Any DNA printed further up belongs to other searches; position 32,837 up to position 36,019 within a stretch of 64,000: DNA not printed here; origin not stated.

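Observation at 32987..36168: Stand-alone UvrD-like helicase with a C-terminal Cas4/RecB-type Fe-S nuclease, preceded by a small HTH gene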

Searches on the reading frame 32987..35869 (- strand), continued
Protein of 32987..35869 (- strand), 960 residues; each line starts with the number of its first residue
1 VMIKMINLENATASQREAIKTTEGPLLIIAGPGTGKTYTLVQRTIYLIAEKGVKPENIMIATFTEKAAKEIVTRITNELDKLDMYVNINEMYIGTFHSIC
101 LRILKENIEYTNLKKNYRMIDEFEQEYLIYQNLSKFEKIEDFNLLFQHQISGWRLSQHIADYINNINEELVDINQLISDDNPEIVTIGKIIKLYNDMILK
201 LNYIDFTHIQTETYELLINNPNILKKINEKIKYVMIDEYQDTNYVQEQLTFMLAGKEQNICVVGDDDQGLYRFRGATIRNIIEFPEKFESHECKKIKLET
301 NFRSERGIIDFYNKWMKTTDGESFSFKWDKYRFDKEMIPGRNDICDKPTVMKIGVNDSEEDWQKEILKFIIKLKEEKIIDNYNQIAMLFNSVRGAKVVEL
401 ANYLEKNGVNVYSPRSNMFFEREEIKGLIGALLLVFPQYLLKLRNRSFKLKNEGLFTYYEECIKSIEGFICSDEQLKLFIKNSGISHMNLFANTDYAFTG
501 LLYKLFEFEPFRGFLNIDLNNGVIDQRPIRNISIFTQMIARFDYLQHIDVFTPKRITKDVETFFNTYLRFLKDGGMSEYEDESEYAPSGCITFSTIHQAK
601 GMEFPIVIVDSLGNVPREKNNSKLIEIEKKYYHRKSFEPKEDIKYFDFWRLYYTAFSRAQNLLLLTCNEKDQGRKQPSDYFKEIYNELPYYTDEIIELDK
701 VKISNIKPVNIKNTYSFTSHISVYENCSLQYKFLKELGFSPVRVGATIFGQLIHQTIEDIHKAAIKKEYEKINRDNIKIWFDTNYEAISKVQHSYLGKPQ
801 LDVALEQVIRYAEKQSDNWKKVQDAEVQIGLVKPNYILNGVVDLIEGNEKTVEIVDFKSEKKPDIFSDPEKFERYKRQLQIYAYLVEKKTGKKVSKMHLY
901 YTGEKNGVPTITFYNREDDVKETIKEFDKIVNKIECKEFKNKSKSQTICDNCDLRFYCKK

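Call 9: find_homologous_proteins(query=window:32987-35869:-, max_evalue=1e-10)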
Query window:32987-35869:- (960 aa): 7833 proteins with E <= 1e-10 among 8000 candidates; the best 120 are listed.
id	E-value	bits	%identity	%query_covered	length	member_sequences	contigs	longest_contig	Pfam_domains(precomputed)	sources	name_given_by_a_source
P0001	0.0e+0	2094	97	100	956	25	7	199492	PF13538.13,PF01930.24,PF12705.14,PF13361.13,PF13245.13,PF00580.28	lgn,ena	-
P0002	0.0e+0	1897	87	100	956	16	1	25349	PF13538.13,PF01930.24,PF12705.14,PF13361.13,PF13245.13,PF00580.28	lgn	-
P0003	0.0e+0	1878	85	100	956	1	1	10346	PF13538.13,PF01930.24,PF12705.14,PF13361.13,PF13245.13,PF00580.28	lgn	-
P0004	0.0e+0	1867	85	100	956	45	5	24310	PF13538.13,PF01930.24,PF12705.14,PF13361.13,PF13245.13,PF00580.28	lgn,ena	-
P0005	0.0e+0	1865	85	100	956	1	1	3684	PF13538.13,PF01930.24,PF12705.14,PF13361.13,PF13245.13,PF00580.28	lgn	-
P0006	0.0e+0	1864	85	100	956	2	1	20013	PF13538.13,PF01930.24,PF12705.14,PF13361.13,PF13245.13,PF00580.28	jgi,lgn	-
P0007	0.0e+0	1861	85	100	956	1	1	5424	PF13538.13,PF01930.24,PF13086.13,PF12705.14,PF13361.13,PF13245.13,PF00580.28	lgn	-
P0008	0.0e+0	1850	84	100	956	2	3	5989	PF13538.13,PF01930.24,PF12705.14,PF13361.13,PF13245.13,PF00580.28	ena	-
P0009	0.0e+0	1849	84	100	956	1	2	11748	PF13538.13,PF01930.24,PF12705.14,PF13361.13,PF13245.13,PF00580.28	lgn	-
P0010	0.0e+0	1847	84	100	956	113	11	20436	PF13538.13,PF01930.24,PF12705.14,PF13361.13,PF13245.13,PF00580.28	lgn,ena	-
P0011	0.0e+0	1847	84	100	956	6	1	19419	PF13538.13,PF01930.24,PF12705.14,PF13361.13,PF13245.13,PF00580.28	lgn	-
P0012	0.0e+0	1812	82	100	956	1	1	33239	PF13538.13,PF01930.24,PF13086.13,PF12705.14,PF13361.13,PF13245.13,PF00580.28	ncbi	-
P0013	0.0e+0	1765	80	100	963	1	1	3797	PF13538.13,PF01930.24,PF13086.13,PF12705.14,PF13361.13,PF13245.13,PF00580.28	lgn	-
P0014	0.0e+0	1708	77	100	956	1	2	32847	PF13538.13,PF01930.24,PF13086.13,PF12705.14,PF13361.13,PF13245.13,PF00580.28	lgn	-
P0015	0.0e+0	1693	76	100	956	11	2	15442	PF13538.13,PF13086.13,PF12705.14,PF13361.13,PF13245.13,PF00580.28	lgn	-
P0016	0.0e+0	1690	76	100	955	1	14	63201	PF13538.13,PF12705.14,PF13361.13,PF13245.13,PF00580.28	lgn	-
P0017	0.0e+0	1684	76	100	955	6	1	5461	PF13538.13,PF13086.13,PF12705.14,PF13361.13,PF13245.13,PF00580.28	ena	-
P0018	0.0e+0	1664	76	100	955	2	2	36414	PF13538.13,PF13086.13,PF12705.14,PF13361.13,PF13245.13,PF00580.28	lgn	-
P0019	0.0e+0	1655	75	100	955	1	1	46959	PF13538.13,PF13086.13,PF12705.14,PF13361.13,PF13245.13,PF00580.28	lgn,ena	-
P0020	0.0e+0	1642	75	100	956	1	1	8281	PF13538.13,PF01930.24,PF13086.13,PF12705.14,PF13361.13,PF13245.13,PF00580.28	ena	-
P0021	0.0e+0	1610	73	100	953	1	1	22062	PF13538.13,PF01930.24,PF13086.13,PF12705.14,PF13361.13,PF13245.13,PF00580.28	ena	-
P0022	0.0e+0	1576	71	100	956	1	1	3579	PF13538.13,PF01930.24,PF12705.14,PF13361.13,PF13245.13,PF00580.28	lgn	-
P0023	0.0e+0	1566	70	100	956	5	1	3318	PF13538.13,PF01930.24,PF13086.13,PF12705.14,PF13361.13,PF13245.13,PF00580.28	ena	-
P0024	0.0e+0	1552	78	90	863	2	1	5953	PF13538.13,PF13086.13,PF12705.14,PF13361.13,PF13245.13,PF00580.28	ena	-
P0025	0.0e+0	1451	67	100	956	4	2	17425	PF13538.13,PF01930.24,PF12705.14,PF13361.13,PF13245.13,PF00580.28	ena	-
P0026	0.0e+0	1433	65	100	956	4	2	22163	PF13538.13,PF01930.24,PF12705.14,PF13361.13,PF13245.13,PF00580.28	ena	-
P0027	0.0e+0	1396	64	100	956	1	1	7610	PF13538.13,PF01930.24,PF12705.14,PF13361.13,PF13245.13,PF00580.28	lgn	-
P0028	0.0e+0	1338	60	99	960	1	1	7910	PF13538.13,PF01930.24,PF12705.14,PF13361.13,PF13245.13,PF00580.28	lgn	-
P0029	0.0e+0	1303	59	100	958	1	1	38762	PF13538.13,PF01930.24,PF12705.14,PF13361.13,PF13245.13,PF00580.28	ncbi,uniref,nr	ncbi:ATP-dependent helicase [Clostridium algoriphilum]|uniref:ATP-dependent DNA helicase n=1 Tax=Clo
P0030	0.0e+0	1288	59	100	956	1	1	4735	PF13538.13,PF13086.13,PF12705.14,PF13361.13,PF13245.13,PF00580.28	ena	-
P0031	0.0e+0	1287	58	100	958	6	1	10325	PF13538.13,PF12705.14,PF13361.13,PF13245.13,PF00580.28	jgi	-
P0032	0.0e+0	1286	59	99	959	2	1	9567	PF13538.13,PF12705.14,PF13361.13,PF13245.13,PF00580.28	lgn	-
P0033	0.0e+0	1286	58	99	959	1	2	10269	PF13538.13,PF13086.13,PF12705.14,PF13361.13,PF13245.13,PF00580.28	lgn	-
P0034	0.0e+0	1285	58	99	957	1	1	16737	PF13538.13,PF01930.24,PF12705.14,PF13604.13,PF13361.13,PF13245.13,PF00580.28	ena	-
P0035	0.0e+0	1283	58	99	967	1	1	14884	PF13538.13,PF01930.24,PF13086.13,PF12705.14,PF13361.13,PF13245.13,PF00580.28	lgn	-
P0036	0.0e+0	1282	58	99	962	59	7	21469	PF13538.13,PF01930.24,PF13086.13,PF12705.14,PF13361.13,PF13245.13,PF00580.28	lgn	-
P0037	0.0e+0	1281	57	100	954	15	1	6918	PF13538.13,PF01930.24,PF13086.13,PF12705.14,PF13604.13,PF13361.13,PF13245.13,PF00580.28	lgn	-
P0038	0.0e+0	1278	58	99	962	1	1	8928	PF13538.13,PF01930.24,PF13086.13,PF12705.14,PF13361.13,PF13245.13,PF00580.28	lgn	-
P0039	0.0e+0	1278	58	99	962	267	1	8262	PF13538.13,PF01930.24,PF12705.14,PF13361.13,PF13245.13,PF00580.28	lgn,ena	-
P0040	0.0e+0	1277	58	100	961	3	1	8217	PF13538.13,PF13086.13,PF12705.14,PF13361.13,PF13245.13,PF00580.28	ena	-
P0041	0.0e+0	1275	57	99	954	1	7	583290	PF13538.13,PF01930.24,PF13086.13,PF12705.14,PF13604.13,PF13361.13,PF13245.13,PF00580.28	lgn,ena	-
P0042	0.0e+0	1274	57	99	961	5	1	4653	PF01930.24,PF13086.13,PF12705.14,PF13361.13,PF13245.13,PF00580.28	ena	-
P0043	0.0e+0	1272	57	99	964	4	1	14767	PF01930.24,PF13086.13,PF12705.14,PF13361.13,PF13245.13,PF00580.28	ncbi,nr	ncbi:MAG: ATP-dependent DNA helicase [Oscillospiraceae bacterium]|nr:ATP-dependent DNA helicase [Osc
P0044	0.0e+0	1271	57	100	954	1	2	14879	PF13538.13,PF01930.24,PF13086.13,PF12705.14,PF13361.13,PF13245.13,PF00580.28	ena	-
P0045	0.0e+0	1270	58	100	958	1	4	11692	PF13538.13,PF01930.24,PF12705.14,PF13361.13,PF13245.13,PF00580.28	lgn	-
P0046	0.0e+0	1270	57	100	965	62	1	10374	PF13538.13,PF01930.24,PF13086.13,PF12705.14,PF13361.13,PF13245.13,PF00580.28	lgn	-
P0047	0.0e+0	1269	57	100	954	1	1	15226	PF13538.13,PF13086.13,PF12705.14,PF13604.13,PF13361.13,PF13245.13,PF00580.28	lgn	-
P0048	0.0e+0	1269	57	99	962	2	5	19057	PF13538.13,PF01930.24,PF12705.14,PF13604.13,PF13361.13,PF13245.13,PF00580.28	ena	-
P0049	0.0e+0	1269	57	99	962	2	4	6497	PF13538.13,PF01930.24,PF13086.13,PF12705.14,PF13604.13,PF13361.13,PF13245.13,PF00580.28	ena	-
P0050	0.0e+0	1268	57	99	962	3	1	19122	PF13538.13,PF01930.24,PF13086.13,PF12705.14,PF13604.13,PF13361.13,PF13245.13,PF00580.28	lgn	-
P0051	0.0e+0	1268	57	100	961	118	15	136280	PF13538.13,PF01930.24,PF12705.14,PF13361.13,PF13245.13,PF00580.28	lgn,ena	-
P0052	0.0e+0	1267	58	99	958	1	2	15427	PF13538.13,PF13086.13,PF12705.14,PF13361.13,PF13245.13,PF00580.28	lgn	-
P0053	0.0e+0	1267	56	100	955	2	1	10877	PF13538.13,PF01930.24,PF12705.14,PF13361.13,PF13245.13,PF00580.28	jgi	-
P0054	0.0e+0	1267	57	100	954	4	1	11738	PF13538.13,PF01930.24,PF12705.14,PF13604.13,PF13361.13,PF13245.13,PF00580.28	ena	-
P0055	0.0e+0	1266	58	99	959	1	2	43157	PF13538.13,PF13086.13,PF12705.14,PF13604.13,PF13361.13,PF13245.13,PF00580.28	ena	-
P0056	0.0e+0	1266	57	99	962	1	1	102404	PF13538.13,PF01930.24,PF13086.13,PF12705.14,PF13361.13,PF13245.13,PF00580.28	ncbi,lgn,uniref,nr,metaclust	ncbi:ATP-dependent helicase [Butyrivibrio sp. VCB2006]|uniref:ATP-dependent helicase n=1 Tax=Butyriv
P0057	0.0e+0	1266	57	99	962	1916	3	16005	PF13538.13,PF01930.24,PF12705.14,PF13361.13,PF13245.13,PF00580.28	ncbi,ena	-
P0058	0.0e+0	1264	56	100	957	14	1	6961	PF13538.13,PF01930.24,PF13086.13,PF12705.14,PF13361.13,PF13245.13,PF00580.28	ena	-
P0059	0.0e+0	1264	58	99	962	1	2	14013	PF13538.13,PF13086.13,PF12705.14,PF13361.13,PF13245.13,PF00580.28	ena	-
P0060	0.0e+0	1263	57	99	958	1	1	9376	PF13538.13,PF13086.13,PF12705.14,PF13361.13,PF13245.13,PF00580.28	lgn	-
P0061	0.0e+0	1263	57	99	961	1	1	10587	PF13538.13,PF01930.24,PF12705.14,PF13361.13,PF13245.13,PF00580.28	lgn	-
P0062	0.0e+0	1262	57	99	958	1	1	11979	PF13538.13,PF13086.13,PF12705.14,PF13361.13,PF13245.13,PF00580.28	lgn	-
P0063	0.0e+0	1261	56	100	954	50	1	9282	PF13538.13,PF01930.24,PF13086.13,PF12705.14,PF13361.13,PF13245.13,PF00580.28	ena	-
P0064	0.0e+0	1261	57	100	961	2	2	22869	PF13538.13,PF13086.13,PF12705.14,PF13604.13,PF13361.13,PF13245.13,PF00580.28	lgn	-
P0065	0.0e+0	1260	57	99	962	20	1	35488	PF13538.13,PF01930.24,PF12705.14,PF13361.13,PF13245.13,PF00580.28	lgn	-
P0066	0.0e+0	1259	58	99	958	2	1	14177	PF13538.13,PF13086.13,PF12705.14,PF13361.13,PF13245.13,PF00580.28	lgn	-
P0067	0.0e+0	1259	58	99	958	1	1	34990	PF13538.13,PF13086.13,PF12705.14,PF13361.13,PF13245.13,PF00580.28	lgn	-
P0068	0.0e+0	1258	57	99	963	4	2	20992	PF13538.13,PF01930.24,PF13086.13,PF12705.14,PF13361.13,PF13245.13,PF00580.28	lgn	-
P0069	0.0e+0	1258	57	99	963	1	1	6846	PF01930.24,PF13086.13,PF12705.14,PF13604.13,PF13361.13,PF13245.13,PF00580.28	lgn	-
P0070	0.0e+0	1258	57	99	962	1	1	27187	PF13538.13,PF01930.24,PF13086.13,PF12705.14,PF13604.13,PF13361.13,PF13245.13,PF00580.28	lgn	-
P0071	0.0e+0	1257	57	99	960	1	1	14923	PF13538.13,PF13086.13,PF12705.14,PF13361.13,PF13245.13,PF00580.28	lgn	-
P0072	0.0e+0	1257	56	99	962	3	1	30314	PF13538.13,PF01930.24,PF12705.14,PF13361.13,PF13245.13,PF00580.28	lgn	-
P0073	0.0e+0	1257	58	99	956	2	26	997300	PF13538.13,PF13086.13,PF12705.14,PF13361.13,PF13245.13,PF00580.28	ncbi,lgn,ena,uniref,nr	ncbi:ATP-dependent DNA helicase [Clostridium sp.]|uniref:ATP-dependent helicase n=1 Tax=Clostridium 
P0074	0.0e+0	1257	57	99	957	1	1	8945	PF13538.13,PF13086.13,PF12705.14,PF13361.13,PF13245.13,PF00580.28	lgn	-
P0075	0.0e+0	1257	56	100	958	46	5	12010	PF01930.24,PF13086.13,PF12705.14,PF13604.13,PF13361.13,PF13245.13,PF00580.28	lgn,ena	-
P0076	0.0e+0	1257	57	99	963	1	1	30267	PF01930.24,PF13086.13,PF12705.14,PF13604.13,PF13361.13,PF13245.13,PF00580.28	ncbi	-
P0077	0.0e+0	1256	58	99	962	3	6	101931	PF13538.13,PF01930.24,PF12705.14,PF13361.13,PF13245.13,PF00580.28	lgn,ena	-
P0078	0.0e+0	1255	57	100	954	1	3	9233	PF13538.13,PF01930.24,PF13086.13,PF12705.14,PF13361.13,PF13245.13,PF00580.28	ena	-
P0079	0.0e+0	1255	57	99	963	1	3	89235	PF01930.24,PF13086.13,PF12705.14,PF13361.13,PF13245.13,PF00580.28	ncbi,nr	ncbi:MAG: ATP-dependent helicase [Bacteroides sp.]|nr:ATP-dependent helicase [Eubacterium sp.] MCM14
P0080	0.0e+0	1253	55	99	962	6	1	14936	PF13538.13,PF01930.24,PF13086.13,PF12705.14,PF13361.13,PF13245.13,PF00580.28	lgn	-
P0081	0.0e+0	1252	56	99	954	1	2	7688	PF13538.13,PF01930.24,PF13086.13,PF12705.14,PF13604.13,PF13361.13,PF13245.13,PF00580.28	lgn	-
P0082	0.0e+0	1252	56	99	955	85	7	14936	PF13538.13,PF13086.13,PF12705.14,PF13361.13,PF13245.13,PF00580.28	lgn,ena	-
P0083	0.0e+0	1252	56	99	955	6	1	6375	PF13538.13,PF01930.24,PF13086.13,PF12705.14,PF13361.13,PF13245.13,PF00580.28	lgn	-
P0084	0.0e+0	1252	56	99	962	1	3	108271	PF13538.13,PF01930.24,PF13086.13,PF12705.14,PF13361.13,PF13245.13,PF00580.28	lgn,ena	-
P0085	0.0e+0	1252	57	99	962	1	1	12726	PF13538.13,PF01930.24,PF12705.14,PF13361.13,PF13245.13,PF00580.28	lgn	-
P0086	0.0e+0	1252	56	99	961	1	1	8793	PF13538.13,PF01930.24,PF13086.13,PF12705.14,PF13361.13,PF13245.13,PF00580.28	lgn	-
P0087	0.0e+0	1252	56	100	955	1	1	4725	PF13538.13,PF01930.24,PF12705.14,PF13361.13,PF13245.13,PF00580.28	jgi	-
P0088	0.0e+0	1250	58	99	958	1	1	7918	PF13538.13,PF12705.14,PF13361.13,PF13245.13,PF00580.28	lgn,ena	-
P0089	0.0e+0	1250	57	99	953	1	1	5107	PF13538.13,PF12705.14,PF13604.13,PF13361.13,PF13245.13,PF00580.28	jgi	jgi:DNA helicase II / ATP-dependent DNA helicase PcrA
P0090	0.0e+0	1250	58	99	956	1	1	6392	PF13538.13,PF13086.13,PF12705.14,PF13361.13,PF13245.13,PF00580.28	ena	-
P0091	0.0e+0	1250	57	100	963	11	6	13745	PF13538.13,PF01930.24,PF13086.13,PF12705.14,PF13604.13,PF13361.13,PF13245.13,PF00580.28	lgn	-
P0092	0.0e+0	1250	57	99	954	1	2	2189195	PF13538.13,PF01930.24,PF13086.13,PF12705.14,PF13604.13,PF13361.13,PF13245.13,PF00580.28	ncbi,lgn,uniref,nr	ncbi:DNA helicase-2/ATP-dependent DNA helicase PcrA [Hydrogenoanaerobacterium saccharovorans]|uniref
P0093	0.0e+0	1250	56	100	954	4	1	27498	PF13538.13,PF01930.24,PF12705.14,PF13604.13,PF13361.13,PF13245.13,PF00580.28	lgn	-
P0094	0.0e+0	1249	57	99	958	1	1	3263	PF13538.13,PF13086.13,PF12705.14,PF13361.13,PF13245.13,PF00580.28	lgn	-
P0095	0.0e+0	1249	57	99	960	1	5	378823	PF13538.13,PF01930.24,PF12705.14,PF13361.13,PF13245.13,PF00580.28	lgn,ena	-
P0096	0.0e+0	1249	57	99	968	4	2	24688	PF13538.13,PF13086.13,PF12705.14,PF13604.13,PF13361.13,PF13245.13,PF00580.28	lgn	-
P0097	0.0e+0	1249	56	100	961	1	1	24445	PF13538.13,PF13086.13,PF12705.14,PF13361.13,PF13245.13,PF00580.28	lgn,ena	-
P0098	0.0e+0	1247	56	99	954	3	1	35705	PF13538.13,PF01930.24,PF13086.13,PF12705.14,PF13604.13,PF13361.13,PF13245.13,PF00580.28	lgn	-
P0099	0.0e+0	1247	56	100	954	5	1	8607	PF13538.13,PF13086.13,PF12705.14,PF13604.13,PF13361.13,PF13245.13,PF00580.28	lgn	-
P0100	0.0e+0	1247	58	99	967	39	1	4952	PF13538.13,PF13086.13,PF12705.14,PF13361.13,PF13245.13,PF00580.28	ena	-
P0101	0.0e+0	1247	56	99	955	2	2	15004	PF13538.13,PF01930.24,PF12705.14,PF13604.13,PF13361.13,PF13245.13,PF00580.28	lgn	-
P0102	0.0e+0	1247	57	98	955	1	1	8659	PF13538.13,PF13086.13,PF12705.14,PF13361.13,PF13245.13,PF00580.28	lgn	-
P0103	0.0e+0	1246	57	99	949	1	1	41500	PF13538.13,PF01930.24,PF12705.14,PF13361.13,PF13245.13,PF00580.28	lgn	-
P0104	0.0e+0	1246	56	99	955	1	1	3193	PF13538.13,PF01930.24,PF13086.13,PF12705.14,PF13361.13,PF13245.13,PF00580.28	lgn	-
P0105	0.0e+0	1246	57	99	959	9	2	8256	PF01930.24,PF13086.13,PF12705.14,PF13361.13,PF13245.13,PF00580.28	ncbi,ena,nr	ncbi:MAG: ATP-dependent helicase [Ruminococcus sp.]|nr:ATP-dependent helicase [Ruminococcus sp.]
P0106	0.0e+0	1246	57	99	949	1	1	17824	PF13538.13,PF01930.24,PF12705.14,PF13361.13,PF13245.13,PF00580.28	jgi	-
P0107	0.0e+0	1246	55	99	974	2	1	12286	PF13538.13,PF01930.24,PF13086.13,PF12705.14,PF13604.13,PF13361.13,PF13245.13,PF00580.28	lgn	-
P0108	0.0e+0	1244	56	100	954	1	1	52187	PF13538.13,PF01930.24,PF13086.13,PF12705.14,PF13361.13,PF13245.13,PF00580.28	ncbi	-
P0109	0.0e+0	1244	56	99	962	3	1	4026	PF13538.13,PF01930.24,PF13086.13,PF12705.14,PF13604.13,PF13361.13,PF13245.13,PF00580.28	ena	-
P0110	0.0e+0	1243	57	100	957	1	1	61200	PF13538.13,PF01930.24,PF13086.13,PF12705.14,PF13361.13,PF13245.13,PF00580.28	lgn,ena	-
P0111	0.0e+0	1243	57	99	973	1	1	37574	PF13538.13,PF13086.13,PF12705.14,PF13361.13,PF13245.13,PF00580.28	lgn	-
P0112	0.0e+0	1243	56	100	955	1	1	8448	PF13538.13,PF01930.24,PF12705.14,PF13361.13,PF13245.13,PF00580.28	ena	-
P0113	0.0e+0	1242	57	99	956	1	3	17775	PF13538.13,PF13086.13,PF12705.14,PF13361.13,PF13245.13,PF00580.28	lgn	-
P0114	0.0e+0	1240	57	99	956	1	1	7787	PF13538.13,PF13086.13,PF12705.14,PF13361.13,PF13245.13,PF00580.28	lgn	-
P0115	0.0e+0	1239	56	99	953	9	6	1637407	PF13538.13,PF01930.24,PF12705.14,PF13361.13,PF13245.13,PF00580.28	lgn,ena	-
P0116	0.0e+0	1239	57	99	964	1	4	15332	PF13538.13,PF01930.24,PF13086.13,PF12705.14,PF13604.13,PF13361.13,PF13245.13,PF00580.28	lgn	-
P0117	0.0e+0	1238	57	99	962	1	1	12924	PF13538.13,PF01930.24,PF13086.13,PF12705.14,PF13361.13,PF13245.13,PF00580.28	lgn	-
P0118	0.0e+0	1238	55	99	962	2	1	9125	PF13538.13,PF13086.13,PF12705.14,PF13361.13,PF13245.13,PF00580.28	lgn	-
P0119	0.0e+0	1237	56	99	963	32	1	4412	PF01930.24,PF13086.13,PF12705.14,PF13361.13,PF13245.13,PF00580.28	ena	-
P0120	0.0e+0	1236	56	99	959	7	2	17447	PF13538.13,PF01930.24,PF13086.13,PF12705.14,PF13361.13,PF13245.13,PF00580.28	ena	-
